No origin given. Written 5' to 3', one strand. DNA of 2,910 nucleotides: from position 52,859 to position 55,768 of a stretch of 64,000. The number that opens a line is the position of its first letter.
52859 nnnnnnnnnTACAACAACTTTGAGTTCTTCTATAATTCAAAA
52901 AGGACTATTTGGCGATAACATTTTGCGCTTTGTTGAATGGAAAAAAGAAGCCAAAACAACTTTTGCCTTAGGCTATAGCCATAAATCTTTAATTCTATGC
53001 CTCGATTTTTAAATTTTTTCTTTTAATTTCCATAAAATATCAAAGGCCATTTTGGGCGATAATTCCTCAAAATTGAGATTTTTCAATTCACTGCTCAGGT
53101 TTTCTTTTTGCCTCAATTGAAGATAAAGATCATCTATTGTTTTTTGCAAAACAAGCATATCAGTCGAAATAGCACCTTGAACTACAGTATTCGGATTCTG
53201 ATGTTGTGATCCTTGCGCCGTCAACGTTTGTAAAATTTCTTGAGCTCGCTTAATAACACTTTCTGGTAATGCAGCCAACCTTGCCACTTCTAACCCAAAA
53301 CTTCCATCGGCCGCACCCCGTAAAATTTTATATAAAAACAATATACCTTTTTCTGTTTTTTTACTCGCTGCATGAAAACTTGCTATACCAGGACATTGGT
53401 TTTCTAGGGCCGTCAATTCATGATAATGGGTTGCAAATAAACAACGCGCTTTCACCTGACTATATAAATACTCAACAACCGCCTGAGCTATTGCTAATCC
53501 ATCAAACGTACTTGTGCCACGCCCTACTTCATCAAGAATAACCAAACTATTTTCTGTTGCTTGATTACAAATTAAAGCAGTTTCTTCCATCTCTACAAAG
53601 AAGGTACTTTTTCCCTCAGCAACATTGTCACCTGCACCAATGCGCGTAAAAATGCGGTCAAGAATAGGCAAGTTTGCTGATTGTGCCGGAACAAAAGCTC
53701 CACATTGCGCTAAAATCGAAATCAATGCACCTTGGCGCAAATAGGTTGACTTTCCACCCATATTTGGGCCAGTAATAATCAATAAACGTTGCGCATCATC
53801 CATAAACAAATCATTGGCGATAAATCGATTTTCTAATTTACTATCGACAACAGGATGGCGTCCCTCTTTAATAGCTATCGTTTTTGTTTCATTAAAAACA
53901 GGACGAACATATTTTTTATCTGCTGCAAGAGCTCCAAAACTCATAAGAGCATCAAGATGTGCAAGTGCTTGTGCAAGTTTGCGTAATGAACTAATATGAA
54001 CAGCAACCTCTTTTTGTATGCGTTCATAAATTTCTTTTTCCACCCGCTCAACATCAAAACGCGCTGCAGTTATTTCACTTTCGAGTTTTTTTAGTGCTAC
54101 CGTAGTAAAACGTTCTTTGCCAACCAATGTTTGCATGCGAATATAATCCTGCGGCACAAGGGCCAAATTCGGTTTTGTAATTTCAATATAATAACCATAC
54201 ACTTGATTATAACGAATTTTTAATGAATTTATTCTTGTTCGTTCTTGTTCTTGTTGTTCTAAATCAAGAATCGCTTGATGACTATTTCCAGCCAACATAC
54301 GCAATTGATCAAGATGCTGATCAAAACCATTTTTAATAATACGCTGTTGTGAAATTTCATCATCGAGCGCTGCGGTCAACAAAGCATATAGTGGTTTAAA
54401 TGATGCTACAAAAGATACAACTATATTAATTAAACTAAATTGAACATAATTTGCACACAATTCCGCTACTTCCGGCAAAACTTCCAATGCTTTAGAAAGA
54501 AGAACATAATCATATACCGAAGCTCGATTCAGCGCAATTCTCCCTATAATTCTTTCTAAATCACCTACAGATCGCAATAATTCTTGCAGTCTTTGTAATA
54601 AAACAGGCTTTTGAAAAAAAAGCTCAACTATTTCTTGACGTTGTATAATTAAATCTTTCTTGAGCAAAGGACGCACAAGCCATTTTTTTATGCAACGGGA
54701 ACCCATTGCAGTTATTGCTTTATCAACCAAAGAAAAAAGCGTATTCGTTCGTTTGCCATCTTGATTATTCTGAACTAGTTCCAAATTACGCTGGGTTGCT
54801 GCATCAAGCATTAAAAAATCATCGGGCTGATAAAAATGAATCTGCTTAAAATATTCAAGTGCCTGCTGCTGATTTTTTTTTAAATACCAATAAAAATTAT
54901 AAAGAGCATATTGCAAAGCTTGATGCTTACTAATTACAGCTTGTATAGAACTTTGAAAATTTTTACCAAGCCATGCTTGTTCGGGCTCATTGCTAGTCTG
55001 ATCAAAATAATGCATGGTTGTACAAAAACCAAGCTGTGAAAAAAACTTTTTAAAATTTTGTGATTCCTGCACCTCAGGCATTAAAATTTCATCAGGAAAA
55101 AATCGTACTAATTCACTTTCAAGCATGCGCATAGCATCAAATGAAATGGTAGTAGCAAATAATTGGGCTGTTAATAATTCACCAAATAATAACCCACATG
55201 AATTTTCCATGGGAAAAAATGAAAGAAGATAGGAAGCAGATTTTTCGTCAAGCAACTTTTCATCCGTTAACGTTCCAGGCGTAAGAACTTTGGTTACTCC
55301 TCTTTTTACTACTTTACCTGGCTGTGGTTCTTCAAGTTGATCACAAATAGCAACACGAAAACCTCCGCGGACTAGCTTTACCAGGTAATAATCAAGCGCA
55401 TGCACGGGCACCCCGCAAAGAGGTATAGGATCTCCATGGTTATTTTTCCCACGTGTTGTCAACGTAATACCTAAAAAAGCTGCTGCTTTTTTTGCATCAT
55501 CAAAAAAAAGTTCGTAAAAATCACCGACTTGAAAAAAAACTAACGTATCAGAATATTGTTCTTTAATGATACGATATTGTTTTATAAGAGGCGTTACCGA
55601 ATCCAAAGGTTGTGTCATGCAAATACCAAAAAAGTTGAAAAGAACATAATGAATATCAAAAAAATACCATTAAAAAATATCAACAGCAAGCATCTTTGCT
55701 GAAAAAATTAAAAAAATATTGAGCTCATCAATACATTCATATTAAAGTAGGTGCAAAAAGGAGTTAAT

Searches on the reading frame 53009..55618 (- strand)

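Call 67: search_protein_families(library=ncbifam, proteins=[window:53009-55618:-], max_evalue=1e-10)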
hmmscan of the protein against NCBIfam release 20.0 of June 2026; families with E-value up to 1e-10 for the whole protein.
window:53009-55618:- (869 aa): 4 families
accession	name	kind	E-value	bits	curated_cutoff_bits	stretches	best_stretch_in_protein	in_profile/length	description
NF003810.1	PRK05399.1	equivalog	2.1e-276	919.7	480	1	9-799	2-792/793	DNA mismatch repair protein MutS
TIGR01070.1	mutS1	equivalog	2.7e-264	879.5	641.7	1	9-866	2-839/840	DNA mismatch repair protein MutS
NF052383.1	ATPase_KamC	equivalog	2.8e-58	198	300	1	302-737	13-433/508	lysine 5,6-aminomutase reactivase ATPase KamC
TIGR01069.2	mutS2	equivalog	4.3e-57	194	400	1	511-800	230-515/790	endonuclease MutS2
